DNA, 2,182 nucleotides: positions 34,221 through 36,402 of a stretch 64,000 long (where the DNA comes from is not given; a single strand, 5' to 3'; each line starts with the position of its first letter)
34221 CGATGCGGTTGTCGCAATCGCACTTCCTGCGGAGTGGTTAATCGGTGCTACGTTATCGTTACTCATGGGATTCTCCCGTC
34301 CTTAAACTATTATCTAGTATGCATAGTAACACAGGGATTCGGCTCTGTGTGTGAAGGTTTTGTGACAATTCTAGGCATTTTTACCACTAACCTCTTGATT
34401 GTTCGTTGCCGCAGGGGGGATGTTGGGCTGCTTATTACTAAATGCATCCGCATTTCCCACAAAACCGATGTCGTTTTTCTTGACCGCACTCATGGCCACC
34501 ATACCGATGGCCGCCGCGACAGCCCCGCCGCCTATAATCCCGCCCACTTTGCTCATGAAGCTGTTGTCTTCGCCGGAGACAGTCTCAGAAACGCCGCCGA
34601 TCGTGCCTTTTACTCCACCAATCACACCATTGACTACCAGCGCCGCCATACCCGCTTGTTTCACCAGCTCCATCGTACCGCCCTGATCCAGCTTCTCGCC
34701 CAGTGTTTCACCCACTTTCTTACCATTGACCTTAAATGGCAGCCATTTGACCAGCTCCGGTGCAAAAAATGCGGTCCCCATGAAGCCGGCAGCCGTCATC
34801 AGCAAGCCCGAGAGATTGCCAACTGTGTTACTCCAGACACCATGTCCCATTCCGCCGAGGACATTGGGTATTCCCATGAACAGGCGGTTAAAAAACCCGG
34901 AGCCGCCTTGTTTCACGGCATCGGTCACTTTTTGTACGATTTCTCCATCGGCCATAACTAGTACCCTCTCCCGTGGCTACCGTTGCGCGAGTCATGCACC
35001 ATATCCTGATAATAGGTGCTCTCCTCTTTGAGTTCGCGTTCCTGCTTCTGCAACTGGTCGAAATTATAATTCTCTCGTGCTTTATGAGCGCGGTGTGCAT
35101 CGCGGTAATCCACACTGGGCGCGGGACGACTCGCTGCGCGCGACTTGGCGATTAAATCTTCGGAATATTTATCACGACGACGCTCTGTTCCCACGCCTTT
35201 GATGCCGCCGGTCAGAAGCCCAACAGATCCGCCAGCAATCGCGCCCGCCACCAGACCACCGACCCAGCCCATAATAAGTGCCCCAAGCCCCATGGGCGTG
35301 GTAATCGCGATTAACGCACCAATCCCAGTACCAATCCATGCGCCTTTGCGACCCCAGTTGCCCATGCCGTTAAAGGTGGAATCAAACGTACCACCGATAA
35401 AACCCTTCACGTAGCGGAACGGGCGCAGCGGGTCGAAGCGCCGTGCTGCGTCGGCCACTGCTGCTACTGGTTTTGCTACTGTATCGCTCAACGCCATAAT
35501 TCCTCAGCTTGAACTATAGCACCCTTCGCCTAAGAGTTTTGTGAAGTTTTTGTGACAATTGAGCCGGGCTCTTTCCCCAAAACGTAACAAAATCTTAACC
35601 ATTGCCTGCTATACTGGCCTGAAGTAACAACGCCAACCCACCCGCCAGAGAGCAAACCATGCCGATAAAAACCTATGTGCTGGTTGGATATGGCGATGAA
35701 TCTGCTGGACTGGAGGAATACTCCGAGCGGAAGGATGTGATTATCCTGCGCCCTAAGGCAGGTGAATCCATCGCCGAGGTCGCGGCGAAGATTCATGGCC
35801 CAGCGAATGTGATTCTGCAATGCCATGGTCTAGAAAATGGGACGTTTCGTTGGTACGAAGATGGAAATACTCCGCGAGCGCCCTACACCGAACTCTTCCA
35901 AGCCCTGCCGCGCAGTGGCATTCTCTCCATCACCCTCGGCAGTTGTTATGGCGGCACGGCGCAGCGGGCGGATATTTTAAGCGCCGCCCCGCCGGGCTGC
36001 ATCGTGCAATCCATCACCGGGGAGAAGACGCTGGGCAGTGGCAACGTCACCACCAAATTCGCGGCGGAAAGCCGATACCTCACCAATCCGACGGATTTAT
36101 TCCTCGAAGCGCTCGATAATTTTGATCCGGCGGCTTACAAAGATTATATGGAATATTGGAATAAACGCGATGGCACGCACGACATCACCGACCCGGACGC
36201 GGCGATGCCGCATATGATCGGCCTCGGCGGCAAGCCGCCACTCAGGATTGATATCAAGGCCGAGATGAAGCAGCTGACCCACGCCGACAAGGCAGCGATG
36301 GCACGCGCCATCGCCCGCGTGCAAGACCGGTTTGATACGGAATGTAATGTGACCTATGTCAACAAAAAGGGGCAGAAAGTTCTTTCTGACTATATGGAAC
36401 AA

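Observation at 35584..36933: Divergent orphan gene with a caspase/CHAT-like His-Cys dyad under a CtrA-type box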

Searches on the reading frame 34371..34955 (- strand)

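Call 4: search_protein_families(library=pfam, proteins=[window:34371-34955:-], max_evalue=1)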
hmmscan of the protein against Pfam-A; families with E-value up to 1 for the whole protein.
window:34371-34955:- (194 aa): 0 families

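Call 6: search_protein_families(library=ncbifam, proteins=[window:34371-34955:-], max_evalue=1)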
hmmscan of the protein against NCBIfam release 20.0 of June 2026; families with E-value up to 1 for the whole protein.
window:34371-34955:- (194 aa): 1 family
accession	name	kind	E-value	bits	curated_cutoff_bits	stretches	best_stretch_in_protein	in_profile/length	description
NF047709.1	RiPP_TigB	exception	0.35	10.9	70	0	108-154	13-62/68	methyl-cyclopropylglycine-containing RiPP peptide TigB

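Call 11: search_protein_families(library=padloc, proteins=[window:34371-34955:-], max_evalue=1)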
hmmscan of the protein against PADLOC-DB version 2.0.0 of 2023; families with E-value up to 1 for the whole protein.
window:34371-34955:- (194 aa): 0 families

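Call 80: search_protein_families(library=phrogs, proteins=[window:34371-34955:-], max_evalue=0.01)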
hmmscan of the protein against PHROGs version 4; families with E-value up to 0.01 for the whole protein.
window:34371-34955:- (194 aa): 0 families

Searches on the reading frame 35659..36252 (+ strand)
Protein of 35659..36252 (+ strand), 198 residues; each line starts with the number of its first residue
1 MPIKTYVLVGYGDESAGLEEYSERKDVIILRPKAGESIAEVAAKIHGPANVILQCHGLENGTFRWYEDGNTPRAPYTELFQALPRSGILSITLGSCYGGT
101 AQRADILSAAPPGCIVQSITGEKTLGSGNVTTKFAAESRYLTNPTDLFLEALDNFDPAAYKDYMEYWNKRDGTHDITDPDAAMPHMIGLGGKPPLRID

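Call 48: predict_structure(alignment_id=A4)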
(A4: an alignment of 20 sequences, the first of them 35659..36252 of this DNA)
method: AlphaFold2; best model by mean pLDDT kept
length: 198 residues; sequences in the alignment: 20
mean_pLDDT: 92.7   pTM: 0.90
mean pLDDT of the five models: 92.7, 92.5, 92.2, 91.6, 87.1
residues with pLDDT >= 90: 166; 70-90: 26; 50-70: 6; < 50: 0
segments of 3 or more residues with pLDDT < 50: none
pLDDT, mean of each block of 10 residues (from residue 1): 92 78 95 92 98 93 81 91 98 93 96 97 88 94 97 95 95 95 95 92
secondary structure, 60 per line:
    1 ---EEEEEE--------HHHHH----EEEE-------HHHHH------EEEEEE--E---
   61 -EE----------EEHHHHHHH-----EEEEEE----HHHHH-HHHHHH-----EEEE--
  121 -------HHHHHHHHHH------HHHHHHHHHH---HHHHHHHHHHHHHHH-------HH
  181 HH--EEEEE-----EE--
elements in order: E4-9 H18-22 E27-30 H38-42 E49-54 H76-82 E88-93 H98-102 H104-109 E115-118 H128-137 H144-153 H157-171 H179-182 E185-189
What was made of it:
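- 35659..36252 (+): N-terminal alpha/beta domain (residues 1-198), predicted caspase-like (clan-CD-like) catalytic domain. AlphaFold model with pLDDT 92.7 and pTM 0.90 (call 48).
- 35824..35826 (+): His56 codon, the predicted general base, in the motif ILQ[AC]HG. It lies two residues after strand 49-54 (call 48).
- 35944..35946 (+): Cys96 codon, the predicted nucleophile, in the motif L[G..][SG]C[YF]GG. It lies three residues after strand 88-93 (call 48).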

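Call 51: fold_search(model_id=the predicted structure, library=pdb)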
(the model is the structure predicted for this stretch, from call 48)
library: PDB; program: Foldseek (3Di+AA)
matches with E <= 10: 821; with E <= 0.001: 0
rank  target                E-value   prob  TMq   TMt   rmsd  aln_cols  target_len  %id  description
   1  7wr5_C                1.5e-03  1.00  0.46  0.40   6.8       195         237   11  Crystal structure of OspC3-calmodulin-caspase-4 complex binding with 2'-aF-NAD+ (released 2023-01-25)
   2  9n3d                  1.5e-03  0.60  0.25  0.18  18.7       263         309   13  Crystal structure of Arabidopsis metacaspase 9 C147G at pH 4.2 (released 2025-06-11)
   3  1k86_A                2.2e-03  0.99  0.50  0.44   7.9       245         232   13  Crystal structure of caspase-7 (released 2001-11-21)
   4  9n3f                  2.3e-03  0.66  0.27  0.20  18.8       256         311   13  Crystal structure of Arabidopsis Metacaspase 9 C147G at pH 7.5 (released 2025-06-11)
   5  7wr1_B                3.0e-03  0.99  0.48  0.42   6.8       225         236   13  P32 of caspase-4 C258A mutant in complex with OspC3 C-terminal ankyrin-repeat domain (released 2023-01-25)
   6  9n3e_B                3.6e-03  0.63  0.28  0.20  19.2       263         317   14  Crystal structure of Arabidopsis metacaspase 9 C147G at pH 5.5 (released 2025-06-11)
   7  9n3e_A                3.8e-03  0.54  0.27  0.19  19.0       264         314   12  Crystal structure of Arabidopsis metacaspase 9 C147G at pH 5.5 (released 2025-06-11)
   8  6kmt_D                4.3e-03  0.97  0.41  0.36   8.5       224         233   14  P32 of caspase-11 mutant C254A (released 2020-03-11)
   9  3r5k_A                5.4e-03  0.98  0.49  0.43   9.2       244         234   11  A designed redox-controlled caspase-7 (released 2011-06-29)
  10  8a53_B                5.4e-03  0.54  0.29  0.21  18.4       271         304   14  Crystal structure of AtMCA-IIf C147A (metacaspase 9) from Arabidopsis thaliana (released 2023-05-31)
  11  3e4c_A                1.6e-02  0.97  0.49  0.38   8.0       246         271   10  Procaspase-1 zymogen domain crystal structure (released 2008-12-30)
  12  8a53_C                1.9e-02  0.35  0.28  0.20  18.5       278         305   12  Crystal structure of AtMCA-IIf C147A (metacaspase 9) from Arabidopsis thaliana (released 2023-05-31)
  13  8a53_A                2.5e-02  0.30  0.28  0.21  18.4       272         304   13  Crystal structure of AtMCA-IIf C147A (metacaspase 9) from Arabidopsis thaliana (released 2023-05-31)
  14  2w8z_B                2.9e-02  0.60  0.36  0.18  13.5       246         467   11  Geobacillus stearothermophilus 6-phosphogluconate dehydrogenase with bound 6- phosphogluconate (released 2009-04-07)
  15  5uq9_E                3.0e-02  0.77  0.33  0.16   6.1       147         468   15  Crystal structure of 6-phosphogluconate dehydrogenase with ((4R,5R)-5-(hydroxycarbamoyl)-2,2-dimethyl-1,3-dioxolan-4-y (released 2018-08-22)
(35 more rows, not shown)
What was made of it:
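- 35659..36252 (+): Foldseek against the PDB ranks caspase-4, caspase-7, caspase-11, procaspase-1, metacaspase 9 and clostripain best: probability 0.93-1.00 and TMq 0.41-0.50 for the caspases, but E >= 1.5e-3 (call 51).
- On Clan CD cysteine peptidases: Rossmann proteins score lower (call 51).
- Rossmann-type matches score lower, at TMq 0.33-0.39 against 0.41-0.50 (call 51).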

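Call 85: search_solved_structures(query=A4, max_evalue=10, show_alignments=2)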
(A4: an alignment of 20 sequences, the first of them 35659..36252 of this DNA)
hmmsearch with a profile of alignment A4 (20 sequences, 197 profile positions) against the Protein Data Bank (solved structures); distinct sequences matched with E-value up to 10: 5.
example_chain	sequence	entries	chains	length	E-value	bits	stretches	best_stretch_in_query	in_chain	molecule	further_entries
9ow2_A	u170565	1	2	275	0.57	12.7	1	125-171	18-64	Exported protein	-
9nez_A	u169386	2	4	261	0.88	12.1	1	91-152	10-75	Sulfhydrogenase 1 subunit delta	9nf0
9e15_A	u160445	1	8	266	0.89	12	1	91-152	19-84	Sulfhydrogenase 1 subunit delta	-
9e1j_A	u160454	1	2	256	0.9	12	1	91-152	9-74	Sulfhydrogenase 1 subunit delta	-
6xeh_A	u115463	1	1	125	1.4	11.4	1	14-56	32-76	DE NOVO DESIGNED OR386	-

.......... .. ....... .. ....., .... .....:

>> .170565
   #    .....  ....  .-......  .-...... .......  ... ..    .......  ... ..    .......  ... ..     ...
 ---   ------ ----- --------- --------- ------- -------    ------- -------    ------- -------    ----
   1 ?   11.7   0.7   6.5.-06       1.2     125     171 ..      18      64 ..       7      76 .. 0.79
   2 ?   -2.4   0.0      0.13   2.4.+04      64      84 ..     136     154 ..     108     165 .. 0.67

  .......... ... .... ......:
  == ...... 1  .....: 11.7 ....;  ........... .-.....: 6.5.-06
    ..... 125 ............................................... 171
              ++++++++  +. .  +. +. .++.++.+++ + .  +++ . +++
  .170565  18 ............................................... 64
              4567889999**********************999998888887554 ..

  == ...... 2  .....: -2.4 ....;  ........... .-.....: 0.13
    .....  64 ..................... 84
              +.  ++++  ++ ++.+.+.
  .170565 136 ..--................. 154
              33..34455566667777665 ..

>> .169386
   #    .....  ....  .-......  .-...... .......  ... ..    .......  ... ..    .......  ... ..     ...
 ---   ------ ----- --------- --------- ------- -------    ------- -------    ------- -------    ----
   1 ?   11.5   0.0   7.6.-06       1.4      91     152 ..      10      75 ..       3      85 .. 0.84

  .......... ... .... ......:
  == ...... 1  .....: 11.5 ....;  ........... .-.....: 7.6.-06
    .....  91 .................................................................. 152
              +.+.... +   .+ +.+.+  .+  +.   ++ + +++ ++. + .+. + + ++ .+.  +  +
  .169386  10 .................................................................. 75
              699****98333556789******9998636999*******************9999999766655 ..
